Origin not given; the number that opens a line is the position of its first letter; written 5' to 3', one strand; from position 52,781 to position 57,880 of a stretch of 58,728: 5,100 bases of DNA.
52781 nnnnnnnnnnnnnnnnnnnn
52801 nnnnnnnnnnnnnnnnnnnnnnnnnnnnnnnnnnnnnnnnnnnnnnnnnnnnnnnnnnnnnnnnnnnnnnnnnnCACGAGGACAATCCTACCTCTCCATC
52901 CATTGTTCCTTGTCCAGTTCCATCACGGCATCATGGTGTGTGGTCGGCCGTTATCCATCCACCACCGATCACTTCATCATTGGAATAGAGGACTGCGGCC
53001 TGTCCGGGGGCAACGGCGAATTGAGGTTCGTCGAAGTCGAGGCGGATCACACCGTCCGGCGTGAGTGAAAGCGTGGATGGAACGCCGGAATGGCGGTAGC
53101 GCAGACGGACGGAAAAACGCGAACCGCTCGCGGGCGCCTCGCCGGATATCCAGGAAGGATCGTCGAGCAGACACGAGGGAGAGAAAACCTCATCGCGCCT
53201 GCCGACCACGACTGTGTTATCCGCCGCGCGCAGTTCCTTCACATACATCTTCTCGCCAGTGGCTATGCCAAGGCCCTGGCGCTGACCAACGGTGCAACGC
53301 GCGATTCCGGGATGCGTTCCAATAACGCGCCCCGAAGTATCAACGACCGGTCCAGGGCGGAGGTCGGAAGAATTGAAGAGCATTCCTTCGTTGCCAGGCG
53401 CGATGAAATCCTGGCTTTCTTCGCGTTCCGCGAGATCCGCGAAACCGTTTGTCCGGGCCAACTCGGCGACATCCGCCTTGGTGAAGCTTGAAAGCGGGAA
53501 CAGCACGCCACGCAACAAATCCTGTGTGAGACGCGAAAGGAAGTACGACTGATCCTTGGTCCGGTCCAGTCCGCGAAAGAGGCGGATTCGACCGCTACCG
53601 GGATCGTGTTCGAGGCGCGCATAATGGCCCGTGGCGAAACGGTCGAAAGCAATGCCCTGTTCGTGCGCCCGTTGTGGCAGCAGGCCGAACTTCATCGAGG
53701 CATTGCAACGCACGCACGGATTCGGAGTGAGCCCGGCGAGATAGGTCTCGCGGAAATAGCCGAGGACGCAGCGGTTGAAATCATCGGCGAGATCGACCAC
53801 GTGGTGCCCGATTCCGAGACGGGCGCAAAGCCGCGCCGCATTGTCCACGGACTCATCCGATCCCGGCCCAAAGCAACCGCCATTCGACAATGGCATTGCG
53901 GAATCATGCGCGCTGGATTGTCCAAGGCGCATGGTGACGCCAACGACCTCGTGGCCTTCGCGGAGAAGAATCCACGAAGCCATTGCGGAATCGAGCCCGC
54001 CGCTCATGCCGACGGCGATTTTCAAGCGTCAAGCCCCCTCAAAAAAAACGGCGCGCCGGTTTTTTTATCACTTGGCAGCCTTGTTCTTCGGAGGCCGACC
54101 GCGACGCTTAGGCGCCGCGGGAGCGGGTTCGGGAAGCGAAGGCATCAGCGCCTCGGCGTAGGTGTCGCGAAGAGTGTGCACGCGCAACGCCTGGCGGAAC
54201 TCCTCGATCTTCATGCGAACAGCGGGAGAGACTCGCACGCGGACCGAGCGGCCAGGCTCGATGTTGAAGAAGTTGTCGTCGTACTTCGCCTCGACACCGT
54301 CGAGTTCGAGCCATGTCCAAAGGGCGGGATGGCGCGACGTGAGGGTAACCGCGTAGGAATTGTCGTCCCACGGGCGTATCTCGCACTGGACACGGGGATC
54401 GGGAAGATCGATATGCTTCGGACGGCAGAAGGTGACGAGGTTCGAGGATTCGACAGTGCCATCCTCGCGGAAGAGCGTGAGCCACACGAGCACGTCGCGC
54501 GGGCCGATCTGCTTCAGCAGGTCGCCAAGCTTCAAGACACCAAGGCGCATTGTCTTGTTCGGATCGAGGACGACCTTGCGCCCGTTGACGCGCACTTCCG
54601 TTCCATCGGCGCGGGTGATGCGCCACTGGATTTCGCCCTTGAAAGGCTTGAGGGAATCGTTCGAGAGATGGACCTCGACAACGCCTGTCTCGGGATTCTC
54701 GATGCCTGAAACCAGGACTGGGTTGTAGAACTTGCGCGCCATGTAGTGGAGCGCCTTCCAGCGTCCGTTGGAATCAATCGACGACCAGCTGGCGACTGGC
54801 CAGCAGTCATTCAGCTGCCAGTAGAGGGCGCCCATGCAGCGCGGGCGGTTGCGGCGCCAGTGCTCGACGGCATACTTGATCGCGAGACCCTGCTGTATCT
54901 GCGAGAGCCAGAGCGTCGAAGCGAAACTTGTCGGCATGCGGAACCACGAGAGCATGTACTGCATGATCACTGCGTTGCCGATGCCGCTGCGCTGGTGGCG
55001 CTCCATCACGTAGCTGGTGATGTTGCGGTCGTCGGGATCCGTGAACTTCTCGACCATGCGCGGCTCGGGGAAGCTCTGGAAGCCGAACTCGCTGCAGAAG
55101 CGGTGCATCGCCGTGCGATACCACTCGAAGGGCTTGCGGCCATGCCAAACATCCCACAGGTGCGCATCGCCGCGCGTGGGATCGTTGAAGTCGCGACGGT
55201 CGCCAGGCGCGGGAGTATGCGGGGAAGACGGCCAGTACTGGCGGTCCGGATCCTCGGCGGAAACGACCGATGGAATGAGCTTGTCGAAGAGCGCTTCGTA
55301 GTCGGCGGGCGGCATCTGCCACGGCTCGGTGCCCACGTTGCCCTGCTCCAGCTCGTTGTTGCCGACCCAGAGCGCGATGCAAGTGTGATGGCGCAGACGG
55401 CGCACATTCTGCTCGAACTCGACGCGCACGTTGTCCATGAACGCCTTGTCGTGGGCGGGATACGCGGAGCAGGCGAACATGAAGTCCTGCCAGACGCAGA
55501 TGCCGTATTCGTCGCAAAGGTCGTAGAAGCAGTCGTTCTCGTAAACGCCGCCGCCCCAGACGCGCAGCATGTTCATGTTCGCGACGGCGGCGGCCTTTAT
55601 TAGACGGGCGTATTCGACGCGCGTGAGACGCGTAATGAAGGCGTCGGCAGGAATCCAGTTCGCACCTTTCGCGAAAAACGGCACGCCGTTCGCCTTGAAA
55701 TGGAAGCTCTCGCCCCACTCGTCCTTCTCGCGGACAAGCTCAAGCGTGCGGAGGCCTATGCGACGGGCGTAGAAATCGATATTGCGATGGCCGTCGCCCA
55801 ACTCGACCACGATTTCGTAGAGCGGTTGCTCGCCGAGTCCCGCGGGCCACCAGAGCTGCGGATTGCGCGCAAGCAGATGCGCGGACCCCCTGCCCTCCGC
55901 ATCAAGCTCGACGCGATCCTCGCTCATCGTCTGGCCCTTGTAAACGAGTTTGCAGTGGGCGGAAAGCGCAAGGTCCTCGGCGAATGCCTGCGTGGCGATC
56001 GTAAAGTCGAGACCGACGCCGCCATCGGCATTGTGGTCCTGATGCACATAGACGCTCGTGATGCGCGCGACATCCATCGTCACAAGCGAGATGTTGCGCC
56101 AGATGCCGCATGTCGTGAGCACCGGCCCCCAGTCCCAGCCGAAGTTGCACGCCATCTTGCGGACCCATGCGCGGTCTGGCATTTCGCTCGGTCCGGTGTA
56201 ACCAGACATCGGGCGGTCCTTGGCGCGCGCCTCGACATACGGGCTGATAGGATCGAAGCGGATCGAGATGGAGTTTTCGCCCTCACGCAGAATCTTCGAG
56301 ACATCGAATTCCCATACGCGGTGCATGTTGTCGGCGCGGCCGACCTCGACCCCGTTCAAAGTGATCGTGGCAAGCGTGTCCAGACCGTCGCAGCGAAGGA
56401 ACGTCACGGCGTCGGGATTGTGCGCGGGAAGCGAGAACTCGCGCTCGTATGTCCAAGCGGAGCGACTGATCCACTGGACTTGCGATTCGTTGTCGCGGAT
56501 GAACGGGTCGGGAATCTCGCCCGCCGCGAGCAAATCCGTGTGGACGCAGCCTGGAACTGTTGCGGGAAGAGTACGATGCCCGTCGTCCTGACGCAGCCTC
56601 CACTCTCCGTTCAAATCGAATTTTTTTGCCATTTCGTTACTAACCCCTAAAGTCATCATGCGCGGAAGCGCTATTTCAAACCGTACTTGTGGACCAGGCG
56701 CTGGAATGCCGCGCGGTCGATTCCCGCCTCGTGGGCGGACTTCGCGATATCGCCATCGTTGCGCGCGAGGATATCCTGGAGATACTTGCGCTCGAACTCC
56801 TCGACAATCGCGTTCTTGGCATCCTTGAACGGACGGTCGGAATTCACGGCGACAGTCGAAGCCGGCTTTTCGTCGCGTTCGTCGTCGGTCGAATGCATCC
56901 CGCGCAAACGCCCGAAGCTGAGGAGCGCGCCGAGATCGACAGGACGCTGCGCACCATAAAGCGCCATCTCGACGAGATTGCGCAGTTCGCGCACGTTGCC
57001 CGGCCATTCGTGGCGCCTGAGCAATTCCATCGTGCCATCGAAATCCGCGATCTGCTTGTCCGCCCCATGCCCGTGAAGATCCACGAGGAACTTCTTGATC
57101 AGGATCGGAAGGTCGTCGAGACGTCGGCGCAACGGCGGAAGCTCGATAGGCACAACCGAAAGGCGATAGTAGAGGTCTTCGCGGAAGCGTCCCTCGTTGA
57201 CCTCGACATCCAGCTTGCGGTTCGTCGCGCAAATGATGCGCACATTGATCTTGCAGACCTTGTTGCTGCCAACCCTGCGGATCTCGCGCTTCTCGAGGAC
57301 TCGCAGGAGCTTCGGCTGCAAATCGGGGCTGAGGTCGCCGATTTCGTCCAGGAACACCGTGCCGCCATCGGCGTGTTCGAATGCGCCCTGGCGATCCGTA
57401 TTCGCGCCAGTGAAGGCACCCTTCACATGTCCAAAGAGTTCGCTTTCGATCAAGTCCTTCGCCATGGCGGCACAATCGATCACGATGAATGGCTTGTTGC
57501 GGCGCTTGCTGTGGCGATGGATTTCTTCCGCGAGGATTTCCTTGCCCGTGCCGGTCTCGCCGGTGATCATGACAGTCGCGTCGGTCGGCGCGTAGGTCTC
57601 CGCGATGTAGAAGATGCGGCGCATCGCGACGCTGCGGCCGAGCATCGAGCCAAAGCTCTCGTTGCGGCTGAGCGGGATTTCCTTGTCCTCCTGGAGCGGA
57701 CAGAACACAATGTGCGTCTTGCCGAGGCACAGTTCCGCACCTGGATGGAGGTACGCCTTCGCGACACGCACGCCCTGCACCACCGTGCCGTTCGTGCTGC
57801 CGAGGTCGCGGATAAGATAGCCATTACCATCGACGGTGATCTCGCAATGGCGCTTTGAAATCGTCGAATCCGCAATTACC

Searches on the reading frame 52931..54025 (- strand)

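Call 68: search_protein_families(library=pfam, proteins=[window:52931-54025:-], max_evalue=0.0001)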
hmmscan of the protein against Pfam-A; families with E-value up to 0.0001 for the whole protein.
window:52931-54025:- (364 aa): 3 families
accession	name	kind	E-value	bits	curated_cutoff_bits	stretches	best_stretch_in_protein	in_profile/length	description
PF03054.22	tRNA_Me_trans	-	7.5e-54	182.9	20.6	1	1-206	1-196/202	tRNA methyl transferase HUP domain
PF20258.4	tRNA_Me_trans_C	-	2.5e-20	73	20.6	1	285-358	4-77/77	Aminomethyltransferase beta-barrel domain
PF20259.3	tRNA_Me_trans_M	-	1.9e-14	53.4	27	1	223-276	11-66/66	tRNA methyl transferase PRC-barrel domain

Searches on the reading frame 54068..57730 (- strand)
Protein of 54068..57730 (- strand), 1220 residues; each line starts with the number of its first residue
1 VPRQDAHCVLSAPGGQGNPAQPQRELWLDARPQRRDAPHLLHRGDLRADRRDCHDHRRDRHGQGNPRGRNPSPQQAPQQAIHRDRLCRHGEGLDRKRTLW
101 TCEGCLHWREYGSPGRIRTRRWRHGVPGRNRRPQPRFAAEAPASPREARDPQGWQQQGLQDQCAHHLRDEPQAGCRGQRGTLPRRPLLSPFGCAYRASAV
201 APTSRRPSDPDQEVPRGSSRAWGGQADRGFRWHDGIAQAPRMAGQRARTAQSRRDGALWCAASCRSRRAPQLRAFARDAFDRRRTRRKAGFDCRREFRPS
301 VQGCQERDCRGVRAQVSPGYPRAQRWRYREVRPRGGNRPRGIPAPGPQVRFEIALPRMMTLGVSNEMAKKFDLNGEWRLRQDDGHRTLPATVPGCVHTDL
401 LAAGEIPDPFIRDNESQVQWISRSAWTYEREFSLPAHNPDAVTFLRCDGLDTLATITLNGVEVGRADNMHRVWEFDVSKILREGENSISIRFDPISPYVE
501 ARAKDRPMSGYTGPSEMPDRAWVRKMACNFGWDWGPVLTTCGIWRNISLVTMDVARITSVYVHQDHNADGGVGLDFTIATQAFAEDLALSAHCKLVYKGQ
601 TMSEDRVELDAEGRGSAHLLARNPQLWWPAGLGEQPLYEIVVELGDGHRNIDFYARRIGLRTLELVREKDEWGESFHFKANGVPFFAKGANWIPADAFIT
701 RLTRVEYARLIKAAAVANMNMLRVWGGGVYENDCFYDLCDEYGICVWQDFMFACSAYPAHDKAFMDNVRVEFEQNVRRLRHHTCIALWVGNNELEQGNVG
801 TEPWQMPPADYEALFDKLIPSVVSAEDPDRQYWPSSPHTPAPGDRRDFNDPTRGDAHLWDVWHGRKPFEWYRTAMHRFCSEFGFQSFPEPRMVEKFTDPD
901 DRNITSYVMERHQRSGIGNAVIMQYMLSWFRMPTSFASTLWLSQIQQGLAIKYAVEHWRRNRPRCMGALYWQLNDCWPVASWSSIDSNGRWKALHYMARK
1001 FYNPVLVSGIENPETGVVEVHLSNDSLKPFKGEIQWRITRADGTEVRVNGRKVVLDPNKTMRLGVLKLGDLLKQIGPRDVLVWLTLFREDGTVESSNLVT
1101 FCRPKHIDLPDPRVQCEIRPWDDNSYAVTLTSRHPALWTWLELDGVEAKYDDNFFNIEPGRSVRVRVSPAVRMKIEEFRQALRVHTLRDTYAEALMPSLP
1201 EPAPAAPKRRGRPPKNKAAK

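Call 68: search_protein_families(library=pfam, proteins=[window:54068-57730:-], max_evalue=0.0001)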
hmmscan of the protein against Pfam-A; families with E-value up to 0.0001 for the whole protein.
window:54068-57730:- (1220 aa): 5 families
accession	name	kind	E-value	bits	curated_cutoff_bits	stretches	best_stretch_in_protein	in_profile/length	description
PF22666.2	Glyco_hydro_2_N2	-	2.1e-59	200.8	27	1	377-545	1-167/167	Glycosyl hydrolase 2 galactose-binding domain-like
PF17753.7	Ig_mannosidase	-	1e-17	64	22.6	1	1109-1190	1-81/81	Ig-fold domain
PF17786.7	Mannosidase_ig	-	4.1e-16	59.7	23.4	1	1017-1106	2-91/91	Mannosidase Ig/CBM-like domain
PF00703.27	Glyco_hydro_2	-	1.6e-08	35.7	23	1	556-661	2-109/109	Glycosyl hydrolases family 2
PF02837.24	Glyco_hydro_2_N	-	5.6e-06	26.8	28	1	426-491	67-132/169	Glycosyl hydrolases family 2, sugar binding domain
